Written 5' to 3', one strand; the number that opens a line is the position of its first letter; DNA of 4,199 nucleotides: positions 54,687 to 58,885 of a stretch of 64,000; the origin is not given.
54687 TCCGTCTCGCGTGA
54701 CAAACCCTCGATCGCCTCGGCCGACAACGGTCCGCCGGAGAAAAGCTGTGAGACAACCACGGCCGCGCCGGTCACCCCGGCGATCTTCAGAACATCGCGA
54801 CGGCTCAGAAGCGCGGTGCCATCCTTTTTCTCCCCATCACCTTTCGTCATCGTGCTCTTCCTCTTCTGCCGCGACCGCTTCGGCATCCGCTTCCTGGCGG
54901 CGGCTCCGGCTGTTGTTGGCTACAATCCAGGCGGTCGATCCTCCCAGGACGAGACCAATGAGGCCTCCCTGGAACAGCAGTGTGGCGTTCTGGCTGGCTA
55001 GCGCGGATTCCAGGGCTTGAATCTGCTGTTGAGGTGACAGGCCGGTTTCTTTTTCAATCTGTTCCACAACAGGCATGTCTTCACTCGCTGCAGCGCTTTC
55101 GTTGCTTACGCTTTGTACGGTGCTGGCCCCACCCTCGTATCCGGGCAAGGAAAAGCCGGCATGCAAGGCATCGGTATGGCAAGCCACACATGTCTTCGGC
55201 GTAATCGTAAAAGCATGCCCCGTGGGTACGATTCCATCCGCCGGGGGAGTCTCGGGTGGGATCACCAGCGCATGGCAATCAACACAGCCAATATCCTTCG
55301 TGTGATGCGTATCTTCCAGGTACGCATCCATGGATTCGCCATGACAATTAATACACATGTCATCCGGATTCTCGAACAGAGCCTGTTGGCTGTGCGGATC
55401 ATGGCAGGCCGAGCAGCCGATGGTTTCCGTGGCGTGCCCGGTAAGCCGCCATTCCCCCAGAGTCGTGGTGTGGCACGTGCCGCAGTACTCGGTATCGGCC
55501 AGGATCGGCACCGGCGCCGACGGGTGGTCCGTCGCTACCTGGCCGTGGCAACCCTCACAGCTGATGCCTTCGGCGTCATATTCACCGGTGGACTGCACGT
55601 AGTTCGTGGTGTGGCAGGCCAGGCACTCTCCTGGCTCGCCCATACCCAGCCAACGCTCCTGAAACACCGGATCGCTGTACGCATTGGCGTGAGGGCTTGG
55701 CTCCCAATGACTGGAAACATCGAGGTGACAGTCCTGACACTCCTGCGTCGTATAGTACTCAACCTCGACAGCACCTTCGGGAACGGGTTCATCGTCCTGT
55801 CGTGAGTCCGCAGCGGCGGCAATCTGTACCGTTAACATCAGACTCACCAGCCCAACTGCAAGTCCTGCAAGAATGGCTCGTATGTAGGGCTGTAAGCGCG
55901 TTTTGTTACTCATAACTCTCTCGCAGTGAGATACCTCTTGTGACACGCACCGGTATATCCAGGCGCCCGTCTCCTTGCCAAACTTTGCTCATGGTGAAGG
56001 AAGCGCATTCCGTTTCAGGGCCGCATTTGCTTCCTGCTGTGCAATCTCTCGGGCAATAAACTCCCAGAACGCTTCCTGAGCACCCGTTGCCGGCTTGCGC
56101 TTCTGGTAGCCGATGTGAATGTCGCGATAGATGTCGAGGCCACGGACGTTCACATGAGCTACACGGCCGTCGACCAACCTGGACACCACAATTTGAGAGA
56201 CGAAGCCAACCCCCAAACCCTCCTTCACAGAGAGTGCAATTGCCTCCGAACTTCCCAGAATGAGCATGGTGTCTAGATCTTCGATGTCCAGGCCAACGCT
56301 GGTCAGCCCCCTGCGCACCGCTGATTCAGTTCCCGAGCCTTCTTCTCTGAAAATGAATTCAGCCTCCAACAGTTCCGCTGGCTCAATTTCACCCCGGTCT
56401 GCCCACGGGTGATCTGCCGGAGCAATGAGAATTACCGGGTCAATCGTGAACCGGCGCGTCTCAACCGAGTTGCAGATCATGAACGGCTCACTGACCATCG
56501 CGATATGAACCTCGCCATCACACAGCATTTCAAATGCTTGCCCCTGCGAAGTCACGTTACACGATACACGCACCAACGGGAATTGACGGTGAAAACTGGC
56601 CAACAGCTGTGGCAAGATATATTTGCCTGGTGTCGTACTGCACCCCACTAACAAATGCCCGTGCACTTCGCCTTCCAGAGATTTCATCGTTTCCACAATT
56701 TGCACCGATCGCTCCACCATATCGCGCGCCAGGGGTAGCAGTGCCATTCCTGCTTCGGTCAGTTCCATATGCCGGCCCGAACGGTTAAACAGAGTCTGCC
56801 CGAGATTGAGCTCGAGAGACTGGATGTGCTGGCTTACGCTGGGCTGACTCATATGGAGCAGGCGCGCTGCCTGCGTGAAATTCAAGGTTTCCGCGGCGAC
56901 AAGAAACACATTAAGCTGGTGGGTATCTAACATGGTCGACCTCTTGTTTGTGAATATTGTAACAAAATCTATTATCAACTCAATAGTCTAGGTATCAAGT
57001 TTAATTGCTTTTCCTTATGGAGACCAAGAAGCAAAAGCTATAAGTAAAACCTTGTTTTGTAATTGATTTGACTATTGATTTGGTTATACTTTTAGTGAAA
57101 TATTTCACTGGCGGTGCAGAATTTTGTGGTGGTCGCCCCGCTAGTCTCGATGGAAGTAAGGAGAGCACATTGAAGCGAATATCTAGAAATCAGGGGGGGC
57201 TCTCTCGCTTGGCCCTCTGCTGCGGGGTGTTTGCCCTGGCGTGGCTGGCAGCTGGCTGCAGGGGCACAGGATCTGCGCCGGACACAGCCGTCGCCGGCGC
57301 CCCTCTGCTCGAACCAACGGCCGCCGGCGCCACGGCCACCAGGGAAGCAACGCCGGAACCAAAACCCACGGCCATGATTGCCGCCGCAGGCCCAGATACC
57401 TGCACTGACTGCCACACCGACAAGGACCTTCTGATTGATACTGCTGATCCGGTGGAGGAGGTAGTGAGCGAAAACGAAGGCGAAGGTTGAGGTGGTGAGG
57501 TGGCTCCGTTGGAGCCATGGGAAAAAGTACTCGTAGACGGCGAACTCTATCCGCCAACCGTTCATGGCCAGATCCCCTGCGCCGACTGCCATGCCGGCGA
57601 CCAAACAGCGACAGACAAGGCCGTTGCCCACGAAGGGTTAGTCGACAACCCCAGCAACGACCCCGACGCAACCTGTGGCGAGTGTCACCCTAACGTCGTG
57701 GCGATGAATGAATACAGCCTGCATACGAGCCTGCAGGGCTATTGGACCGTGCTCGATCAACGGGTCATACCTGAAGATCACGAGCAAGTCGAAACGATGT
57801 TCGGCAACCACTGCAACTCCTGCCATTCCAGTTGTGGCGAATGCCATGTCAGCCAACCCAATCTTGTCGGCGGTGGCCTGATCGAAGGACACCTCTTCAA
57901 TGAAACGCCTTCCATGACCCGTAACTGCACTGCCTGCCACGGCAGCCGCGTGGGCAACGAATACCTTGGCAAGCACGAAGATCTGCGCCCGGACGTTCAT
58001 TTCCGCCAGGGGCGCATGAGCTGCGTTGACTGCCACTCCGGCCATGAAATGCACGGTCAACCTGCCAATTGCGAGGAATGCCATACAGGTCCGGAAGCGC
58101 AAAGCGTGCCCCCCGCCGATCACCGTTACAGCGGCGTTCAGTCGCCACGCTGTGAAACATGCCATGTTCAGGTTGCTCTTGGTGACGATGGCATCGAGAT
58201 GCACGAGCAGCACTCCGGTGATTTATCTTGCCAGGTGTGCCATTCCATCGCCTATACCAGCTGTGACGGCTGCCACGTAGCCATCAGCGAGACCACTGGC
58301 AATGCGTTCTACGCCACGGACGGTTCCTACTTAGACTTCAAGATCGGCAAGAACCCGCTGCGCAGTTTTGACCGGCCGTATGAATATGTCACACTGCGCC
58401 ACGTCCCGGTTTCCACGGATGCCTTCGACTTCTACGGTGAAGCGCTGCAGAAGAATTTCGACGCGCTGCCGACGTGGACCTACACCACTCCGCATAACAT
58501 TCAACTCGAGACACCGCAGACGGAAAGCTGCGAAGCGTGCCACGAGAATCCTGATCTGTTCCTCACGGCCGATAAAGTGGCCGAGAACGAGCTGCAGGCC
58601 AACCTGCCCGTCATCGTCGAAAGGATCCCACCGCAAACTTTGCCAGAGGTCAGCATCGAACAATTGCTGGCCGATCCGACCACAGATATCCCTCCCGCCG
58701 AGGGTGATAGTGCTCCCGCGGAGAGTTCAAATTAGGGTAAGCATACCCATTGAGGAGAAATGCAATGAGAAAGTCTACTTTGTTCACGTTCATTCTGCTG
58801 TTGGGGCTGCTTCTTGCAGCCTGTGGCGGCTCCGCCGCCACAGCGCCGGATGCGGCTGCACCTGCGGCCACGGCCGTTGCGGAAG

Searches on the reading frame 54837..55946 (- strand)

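Call 3: search_protein_families(library=pfam, proteins=[window:54837-55946:-], max_evalue=0.01)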
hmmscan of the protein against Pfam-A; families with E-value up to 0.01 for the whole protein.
window:54837-55946:- (369 aa): 6 families
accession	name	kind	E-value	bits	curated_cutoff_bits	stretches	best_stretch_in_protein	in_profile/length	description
PF14522.11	Cytochrome_C7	-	8.8e-13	48.3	24.8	3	66-134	12-66/67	Cytochrome c7 and related cytochrome c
PF13435.11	Cytochrome_C554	-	3e-10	41.4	20.8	2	69-135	1-84/84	Cytochrome c554 and c-prime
PF09699.15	Paired_CXXCH_1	-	6.6e-10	39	20.6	1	177-206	8-40/41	Doubled CXXCH motif (Paired_CXXCH_1)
PF14537.11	Cytochrom_c3_2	-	1.3e-05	26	25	1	171-226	2-65/79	Cytochrome c3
PF22678.1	Cytochrom_c_NrfB-like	-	5e-05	24.1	27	0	146-189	27-72/89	Cytochrome c-type protein NrfB-like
PF22113.1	Mtrc-MtrF_II-IV_dom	-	0.00044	20.3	30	0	151-283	5-157/176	Outer membrane cytochrome MtrC/MtrF-like, domains II/IV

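Call 25: search_protein_families(library=ncbifam, proteins=[window:54837-55946:-], max_evalue=0.001)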
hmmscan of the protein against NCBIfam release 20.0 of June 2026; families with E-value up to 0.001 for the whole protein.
window:54837-55946:- (369 aa): 7 families
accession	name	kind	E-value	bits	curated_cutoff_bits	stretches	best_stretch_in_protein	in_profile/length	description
TIGR03508.1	decahem_SO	subfamily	1.7e-12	47.4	192.2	1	66-204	33-176/258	DmsE family decaheme c-type cytochrome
NF041198.1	UshA_like_PCGU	equivalog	2.4e-12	46.2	275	1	49-161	390-510/519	UshA-like (seleno)protein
NF041028.1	decahem_GSU2203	exception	3.4e-10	39.6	325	1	40-227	10-183/317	GSU2203 family decaheme c-type cytochrome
TIGR03153.1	cytochr_NrfH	equivalog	2.9e-06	27.4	134.2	0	193-226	26-60/138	cytochrome c nitrite reductase small subunit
NF040886.1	cyt_C_like_Sec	equivalog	9.5e-06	24.4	250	1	34-89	12-67/423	multiheme c-type cytochrome (seleno)protein ExtKL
NF008659.0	PRK11659.1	equivalog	5.3e-05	23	184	0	36-205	15-170/188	cytochrome c nitrite reductase pentaheme subunit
NF045722.1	c3_cytochr_TmcA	equivalog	0.00067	19.5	114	0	182-259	48-112/125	acidic tetraheme cytochrome c3 TmcA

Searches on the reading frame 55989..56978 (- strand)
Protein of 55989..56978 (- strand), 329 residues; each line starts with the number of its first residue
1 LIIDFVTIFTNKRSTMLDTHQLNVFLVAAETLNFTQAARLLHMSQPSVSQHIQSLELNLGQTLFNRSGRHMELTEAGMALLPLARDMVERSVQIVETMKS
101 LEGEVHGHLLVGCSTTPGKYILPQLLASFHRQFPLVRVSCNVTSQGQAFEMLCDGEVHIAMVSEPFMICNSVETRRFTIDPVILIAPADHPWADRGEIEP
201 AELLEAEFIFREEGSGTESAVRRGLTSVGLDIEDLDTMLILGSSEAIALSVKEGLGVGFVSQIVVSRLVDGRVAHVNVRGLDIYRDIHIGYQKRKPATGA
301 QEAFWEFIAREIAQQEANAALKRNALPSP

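Call 3: search_protein_families(library=pfam, proteins=[window:55989-56978:-], max_evalue=0.01)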
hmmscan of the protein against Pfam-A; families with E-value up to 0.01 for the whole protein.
window:55989-56978:- (329 aa): 4 families
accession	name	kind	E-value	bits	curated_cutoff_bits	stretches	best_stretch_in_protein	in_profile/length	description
PF03466.25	LysR_substrate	-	2.2e-41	142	28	1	103-311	2-207/209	LysR substrate binding domain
PF00126.33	HTH_1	-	1.8e-22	79.4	26.6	1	20-77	2-59/60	Bacterial regulatory helix-turn-helix protein, lysR family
PF12849.12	PBP_like_2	-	1.4e-07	32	27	1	104-225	7-152/267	PBP superfamily domain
PF12727.12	PBP_like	-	2.2e-05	24.1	27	0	128-163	3-38/193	PBP superfamily domain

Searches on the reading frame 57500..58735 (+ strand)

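Call 30: search_protein_families(library=pfam, proteins=[window:57500-58735:+], max_evalue=0.01)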
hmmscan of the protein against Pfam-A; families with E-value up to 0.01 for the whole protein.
window:57500-58735:+ (411 aa): 3 families
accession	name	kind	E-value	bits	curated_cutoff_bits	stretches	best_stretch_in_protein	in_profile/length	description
PF14537.11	Cytochrom_c3_2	-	1e-10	42.4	25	1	135-196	21-79/79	Cytochrome c3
PF14522.11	Cytochrome_C7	-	1.3e-10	41.4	24.8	1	139-196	12-67/67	Cytochrome c7 and related cytochrome c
PF02085.21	Cytochrom_CIII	-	0.00081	20.1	22.9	0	170-226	28-86/101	Class III cytochrome C family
